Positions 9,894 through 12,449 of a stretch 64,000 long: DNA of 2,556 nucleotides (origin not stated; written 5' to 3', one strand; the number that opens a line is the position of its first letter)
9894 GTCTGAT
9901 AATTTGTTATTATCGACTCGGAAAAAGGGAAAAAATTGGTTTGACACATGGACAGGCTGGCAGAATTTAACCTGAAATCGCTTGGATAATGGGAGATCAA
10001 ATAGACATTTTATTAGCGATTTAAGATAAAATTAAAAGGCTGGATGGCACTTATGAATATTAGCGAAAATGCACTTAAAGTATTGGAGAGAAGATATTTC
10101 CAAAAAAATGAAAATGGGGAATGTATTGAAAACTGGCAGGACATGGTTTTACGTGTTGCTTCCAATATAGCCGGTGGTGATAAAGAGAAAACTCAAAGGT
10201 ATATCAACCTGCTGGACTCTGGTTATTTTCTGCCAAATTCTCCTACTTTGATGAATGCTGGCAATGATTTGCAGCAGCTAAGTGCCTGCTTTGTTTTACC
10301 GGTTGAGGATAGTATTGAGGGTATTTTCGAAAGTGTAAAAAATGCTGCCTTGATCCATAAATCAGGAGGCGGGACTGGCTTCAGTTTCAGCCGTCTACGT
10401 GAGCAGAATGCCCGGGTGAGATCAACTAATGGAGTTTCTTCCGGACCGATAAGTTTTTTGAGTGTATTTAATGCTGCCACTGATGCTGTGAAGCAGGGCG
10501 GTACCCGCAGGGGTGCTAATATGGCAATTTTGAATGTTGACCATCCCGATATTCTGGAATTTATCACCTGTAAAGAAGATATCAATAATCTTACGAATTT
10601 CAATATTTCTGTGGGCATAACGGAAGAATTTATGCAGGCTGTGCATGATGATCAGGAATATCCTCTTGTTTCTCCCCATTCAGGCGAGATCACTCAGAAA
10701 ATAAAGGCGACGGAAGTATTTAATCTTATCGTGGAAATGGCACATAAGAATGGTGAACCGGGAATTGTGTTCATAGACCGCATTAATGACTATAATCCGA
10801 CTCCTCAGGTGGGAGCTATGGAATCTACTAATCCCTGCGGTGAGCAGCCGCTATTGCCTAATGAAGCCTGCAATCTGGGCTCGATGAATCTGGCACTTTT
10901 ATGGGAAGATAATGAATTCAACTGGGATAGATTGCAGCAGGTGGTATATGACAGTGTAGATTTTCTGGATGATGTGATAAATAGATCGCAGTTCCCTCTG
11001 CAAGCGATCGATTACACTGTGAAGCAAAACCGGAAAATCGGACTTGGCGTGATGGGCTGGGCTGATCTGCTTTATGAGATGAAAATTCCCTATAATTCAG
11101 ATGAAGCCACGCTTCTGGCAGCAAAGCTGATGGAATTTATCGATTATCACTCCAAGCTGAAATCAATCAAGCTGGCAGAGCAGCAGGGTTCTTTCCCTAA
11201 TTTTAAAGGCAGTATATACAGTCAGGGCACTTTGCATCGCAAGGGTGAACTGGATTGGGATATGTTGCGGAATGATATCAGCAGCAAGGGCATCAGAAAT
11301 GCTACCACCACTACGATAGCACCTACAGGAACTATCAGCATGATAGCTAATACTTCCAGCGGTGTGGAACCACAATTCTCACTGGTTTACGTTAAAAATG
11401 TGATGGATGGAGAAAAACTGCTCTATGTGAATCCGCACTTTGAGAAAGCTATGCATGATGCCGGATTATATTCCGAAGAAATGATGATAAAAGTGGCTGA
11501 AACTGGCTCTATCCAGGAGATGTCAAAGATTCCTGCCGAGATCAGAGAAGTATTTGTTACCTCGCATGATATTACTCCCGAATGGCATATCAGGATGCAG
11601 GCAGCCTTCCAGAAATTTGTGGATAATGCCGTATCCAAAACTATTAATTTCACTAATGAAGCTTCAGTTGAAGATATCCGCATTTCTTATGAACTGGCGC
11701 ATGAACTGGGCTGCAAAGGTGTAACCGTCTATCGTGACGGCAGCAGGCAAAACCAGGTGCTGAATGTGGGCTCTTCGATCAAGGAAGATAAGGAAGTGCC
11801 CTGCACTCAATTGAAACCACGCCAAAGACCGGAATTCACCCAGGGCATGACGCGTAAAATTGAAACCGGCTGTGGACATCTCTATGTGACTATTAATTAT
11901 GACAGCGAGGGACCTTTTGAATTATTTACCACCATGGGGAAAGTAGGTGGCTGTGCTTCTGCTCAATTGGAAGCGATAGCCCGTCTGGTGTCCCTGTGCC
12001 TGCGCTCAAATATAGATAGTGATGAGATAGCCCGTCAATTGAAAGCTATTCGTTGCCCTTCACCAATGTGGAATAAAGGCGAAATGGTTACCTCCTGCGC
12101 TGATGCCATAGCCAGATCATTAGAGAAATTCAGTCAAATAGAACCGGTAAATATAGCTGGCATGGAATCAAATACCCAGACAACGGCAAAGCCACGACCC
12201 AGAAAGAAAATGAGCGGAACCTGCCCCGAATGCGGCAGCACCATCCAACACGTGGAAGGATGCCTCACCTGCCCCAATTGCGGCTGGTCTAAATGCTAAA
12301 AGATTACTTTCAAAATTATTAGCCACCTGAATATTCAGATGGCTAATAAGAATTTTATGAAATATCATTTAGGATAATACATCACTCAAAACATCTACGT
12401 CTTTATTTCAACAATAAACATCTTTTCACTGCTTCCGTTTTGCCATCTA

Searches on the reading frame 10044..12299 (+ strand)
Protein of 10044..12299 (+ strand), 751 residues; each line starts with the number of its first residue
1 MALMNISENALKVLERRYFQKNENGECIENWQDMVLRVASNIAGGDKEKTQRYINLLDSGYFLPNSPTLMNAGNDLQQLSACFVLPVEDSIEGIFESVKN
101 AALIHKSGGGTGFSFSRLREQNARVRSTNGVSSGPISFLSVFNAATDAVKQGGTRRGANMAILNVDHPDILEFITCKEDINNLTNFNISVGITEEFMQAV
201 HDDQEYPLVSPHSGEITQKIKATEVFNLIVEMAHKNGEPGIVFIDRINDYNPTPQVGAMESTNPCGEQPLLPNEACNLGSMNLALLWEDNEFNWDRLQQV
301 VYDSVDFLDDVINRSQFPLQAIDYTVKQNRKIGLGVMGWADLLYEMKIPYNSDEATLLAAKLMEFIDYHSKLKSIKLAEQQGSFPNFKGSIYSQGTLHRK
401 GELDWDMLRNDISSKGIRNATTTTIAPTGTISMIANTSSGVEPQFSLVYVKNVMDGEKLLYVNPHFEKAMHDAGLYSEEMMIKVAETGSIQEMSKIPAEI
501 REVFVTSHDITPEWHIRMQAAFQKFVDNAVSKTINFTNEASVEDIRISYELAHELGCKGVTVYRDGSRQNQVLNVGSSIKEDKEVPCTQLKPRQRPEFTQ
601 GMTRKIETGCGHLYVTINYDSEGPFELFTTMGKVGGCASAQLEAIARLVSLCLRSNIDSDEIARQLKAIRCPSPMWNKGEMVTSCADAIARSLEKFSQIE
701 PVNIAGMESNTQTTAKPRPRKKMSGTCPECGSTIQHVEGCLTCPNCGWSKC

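Call 36: search_protein_families(library=pfam, proteins=[window:10044-12299:+], max_evalue=0.001)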
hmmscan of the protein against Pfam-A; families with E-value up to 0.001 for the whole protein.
window:10044-12299:+ (751 aa): 3 families
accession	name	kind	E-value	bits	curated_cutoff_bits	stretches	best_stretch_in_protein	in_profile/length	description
PF02867.20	Ribonuc_red_lgC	-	1.6e-151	506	23.9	1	80-563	1-523/523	Ribonucleotide reductase, barrel domain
PF00317.26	Ribonuc_red_lgN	-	1.3e-21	76.9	28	1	6-76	3-76/77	Ribonucleotide reductase, all-alpha domain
PF12637.14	TSCPD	-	2.3e-21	76.3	22.8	1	604-696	5-87/88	TSCPD domain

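Call 59: find_homologous_proteins(query=window:10044-12299:+, max_evalue=1e-100)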
Query window:10044-12299:+ (751 aa): 8000 proteins with E <= 1e-100 among 8000 candidates; the best 120 are listed.
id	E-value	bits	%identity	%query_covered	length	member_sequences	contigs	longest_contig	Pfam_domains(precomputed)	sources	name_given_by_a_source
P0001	0.0e+0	1726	100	100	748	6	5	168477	PF02867.21,PF00317.27,PF12637.15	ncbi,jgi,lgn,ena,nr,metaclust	ncbi:MAG: vitamin B12-dependent ribonucleotide reductase [Candidatus Stygibacter australis]|nr:vitam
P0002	0.0e+0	1629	94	100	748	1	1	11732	PF02867.21,PF00317.27,PF12637.15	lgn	-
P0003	0.0e+0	1469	84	100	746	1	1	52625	PF02867.21,PF00317.27,PF12637.15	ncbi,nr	ncbi:MAG: vitamin B12-dependent ribonucleotide reductase [Candidatus Cloacimonetes bacterium]|nr:vit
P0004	0.0e+0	1382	79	100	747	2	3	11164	PF02867.21,PF00317.27,PF12637.15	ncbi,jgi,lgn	jgi:ribonucleoside-diphosphate reductase alpha chain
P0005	0.0e+0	1374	79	100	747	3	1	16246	PF02867.21,PF00317.27,PF12637.15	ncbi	-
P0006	0.0e+0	1329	76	100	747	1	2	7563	PF02867.21,PF00317.27,PF12637.15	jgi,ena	-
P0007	0.0e+0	1316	75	100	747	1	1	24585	PF02867.21,PF00317.27,PF12637.15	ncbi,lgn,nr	ncbi:MAG: vitamin B12-dependent ribonucleotide reductase [Candidatus Cloacimonetes bacterium]|nr:vit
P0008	0.0e+0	1310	75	100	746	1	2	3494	PF02867.21,PF00317.27,PF12637.15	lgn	-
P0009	0.0e+0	1258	72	100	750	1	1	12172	PF02867.21,PF00317.27,PF12637.15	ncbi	-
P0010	0.0e+0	1254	72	100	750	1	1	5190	PF02867.21,PF00317.27,PF12637.15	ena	-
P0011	0.0e+0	1252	72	100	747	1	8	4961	PF02867.21,PF00317.27,PF12637.15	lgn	-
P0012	0.0e+0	1250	72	100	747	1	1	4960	PF02867.21,PF00317.27,PF12637.15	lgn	-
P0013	0.0e+0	1246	71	100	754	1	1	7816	PF02867.21,PF00317.27,PF12637.15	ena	-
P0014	0.0e+0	1245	71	100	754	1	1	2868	PF02867.21,PF00317.27,PF12637.15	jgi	-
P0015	0.0e+0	1241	70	100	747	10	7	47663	PF02867.21,PF00317.27,PF12637.15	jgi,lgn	jgi:ribonucleoside-diphosphate reductase alpha chain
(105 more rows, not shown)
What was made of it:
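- The window is S. australis (call 59).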

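Call 60: find_encoding_contigs(protein=P0003, flank=10000, max_places=2)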
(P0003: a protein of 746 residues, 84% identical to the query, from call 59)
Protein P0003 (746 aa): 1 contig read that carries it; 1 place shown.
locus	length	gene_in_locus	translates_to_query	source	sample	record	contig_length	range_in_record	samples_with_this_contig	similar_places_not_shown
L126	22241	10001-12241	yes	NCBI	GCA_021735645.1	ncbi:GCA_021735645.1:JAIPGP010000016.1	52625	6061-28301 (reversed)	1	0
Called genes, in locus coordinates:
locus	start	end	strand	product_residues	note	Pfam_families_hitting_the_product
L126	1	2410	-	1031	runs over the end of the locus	PF05547:Peptidase_M6, PF13517:FG-GAP_3 (faint), PF18962:Por_Secre_tail (weak)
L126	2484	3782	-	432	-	PF01364:Peptidase_C25, PF18962:Por_Secre_tail (weak), PF13860:FlgD_ig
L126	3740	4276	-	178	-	PF01364:Peptidase_C25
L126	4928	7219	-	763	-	PF02449:Glyco_hydro_42 (faint), PF00528:BPD_transp_1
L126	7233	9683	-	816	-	PF01547:SBP_bac_1, PF00528:BPD_transp_1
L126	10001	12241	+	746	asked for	PF00317:Ribonuc_red_lgN, PF02867:Ribonuc_red_lgC, PF12637:TSCPD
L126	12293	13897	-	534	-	-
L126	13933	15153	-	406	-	PF06114:Peptidase_M78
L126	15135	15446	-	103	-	PF09907:HigB_toxin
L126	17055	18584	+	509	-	-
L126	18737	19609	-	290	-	PF08843:AbiEii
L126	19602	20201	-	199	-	-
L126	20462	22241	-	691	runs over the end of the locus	PF17191:RecG_wedge, PF00270:DEAD, PF04851:ResIII, PF00271:Helicase_C, PF22590:Cas3-like_C_2 (weak), PF19833:RecG_dom3_C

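Call 61: find_encoding_contigs(protein=P0005, flank=10000, max_places=2)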
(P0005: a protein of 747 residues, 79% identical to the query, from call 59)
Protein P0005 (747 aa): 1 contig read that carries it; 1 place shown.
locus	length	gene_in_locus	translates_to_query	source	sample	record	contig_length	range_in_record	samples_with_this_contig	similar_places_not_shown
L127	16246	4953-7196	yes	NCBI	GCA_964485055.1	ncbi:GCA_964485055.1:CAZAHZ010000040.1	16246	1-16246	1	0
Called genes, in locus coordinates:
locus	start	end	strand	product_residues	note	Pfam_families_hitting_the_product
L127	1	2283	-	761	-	?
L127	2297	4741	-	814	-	PF01547:SBP_bac_1, PF13416:SBP_bac_8 (weak), PF00528:BPD_transp_1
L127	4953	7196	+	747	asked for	PF00317:Ribonuc_red_lgN, PF02867:Ribonuc_red_lgC, PF12637:TSCPD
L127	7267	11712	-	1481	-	PF07940:Hepar_II_III_C (faint), PF18962:Por_Secre_tail (faint), PF05048:NosD (weak), PF13229:Beta_helix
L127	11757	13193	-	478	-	PF13360:PQQ_2 (faint), PF18962:Por_Secre_tail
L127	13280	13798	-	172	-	PF18962:Por_Secre_tail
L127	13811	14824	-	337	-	-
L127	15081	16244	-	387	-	?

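Call 62: find_encoding_contigs(protein=P0007, flank=10000, max_places=2)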
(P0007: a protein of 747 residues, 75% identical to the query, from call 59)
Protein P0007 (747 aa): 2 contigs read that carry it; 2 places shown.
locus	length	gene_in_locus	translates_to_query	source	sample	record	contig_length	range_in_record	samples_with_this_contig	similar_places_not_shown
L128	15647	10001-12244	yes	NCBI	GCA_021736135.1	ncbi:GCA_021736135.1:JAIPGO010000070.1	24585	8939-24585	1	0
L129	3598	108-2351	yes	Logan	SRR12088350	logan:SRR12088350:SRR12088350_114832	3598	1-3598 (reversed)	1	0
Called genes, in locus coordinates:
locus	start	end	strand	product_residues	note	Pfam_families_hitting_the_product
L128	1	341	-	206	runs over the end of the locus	PF01148:CTP_transf_1 (weak)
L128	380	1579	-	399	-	PF00890:FAD_binding_2 (faint), PF01266:DAO (faint), PF01494:FAD_binding_3 (weak), PF05834:Lycopene_cycl (faint), PF07992:Pyr_redox_2 (weak), PF12831:FAD_oxidored, PF01494:FAD_binding_3, PF22578:GGR_cat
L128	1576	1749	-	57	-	PF00037:Fer4 (weak), PF13237:Fer4_10, PF12838:Fer4_7, PF13187:Fer4_9, PF25160:LdpA_Fe-S-bd, PF12797:Fer4_2 (weak), PF13237:Fer4_10 (weak), PF00037:Fer4, +6 more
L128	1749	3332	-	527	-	PF02272:DHHA1 (faint), PF01368:DHH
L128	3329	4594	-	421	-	-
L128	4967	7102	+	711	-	PF13620:CarboxypepD_reg (weak), PF18962:Por_Secre_tail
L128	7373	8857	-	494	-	PF00370:FGGY_N, PF02782:FGGY_C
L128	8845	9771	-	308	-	PF00561:Abhydrolase_1, PF12146:Hydrolase_4, PF12697:Abhydrolase_6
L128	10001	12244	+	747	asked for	PF00317:Ribonuc_red_lgN, PF02867:Ribonuc_red_lgC, PF12637:TSCPD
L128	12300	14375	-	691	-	PF17191:RecG_wedge, PF01336:tRNA_anti-codon (weak), PF00270:DEAD, PF04851:ResIII, PF00271:Helicase_C, PF22590:Cas3-like_C_2 (faint), PF19833:RecG_dom3_C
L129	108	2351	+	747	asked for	PF00317:Ribonuc_red_lgN, PF02867:Ribonuc_red_lgC, PF12637:TSCPD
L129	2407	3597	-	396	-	?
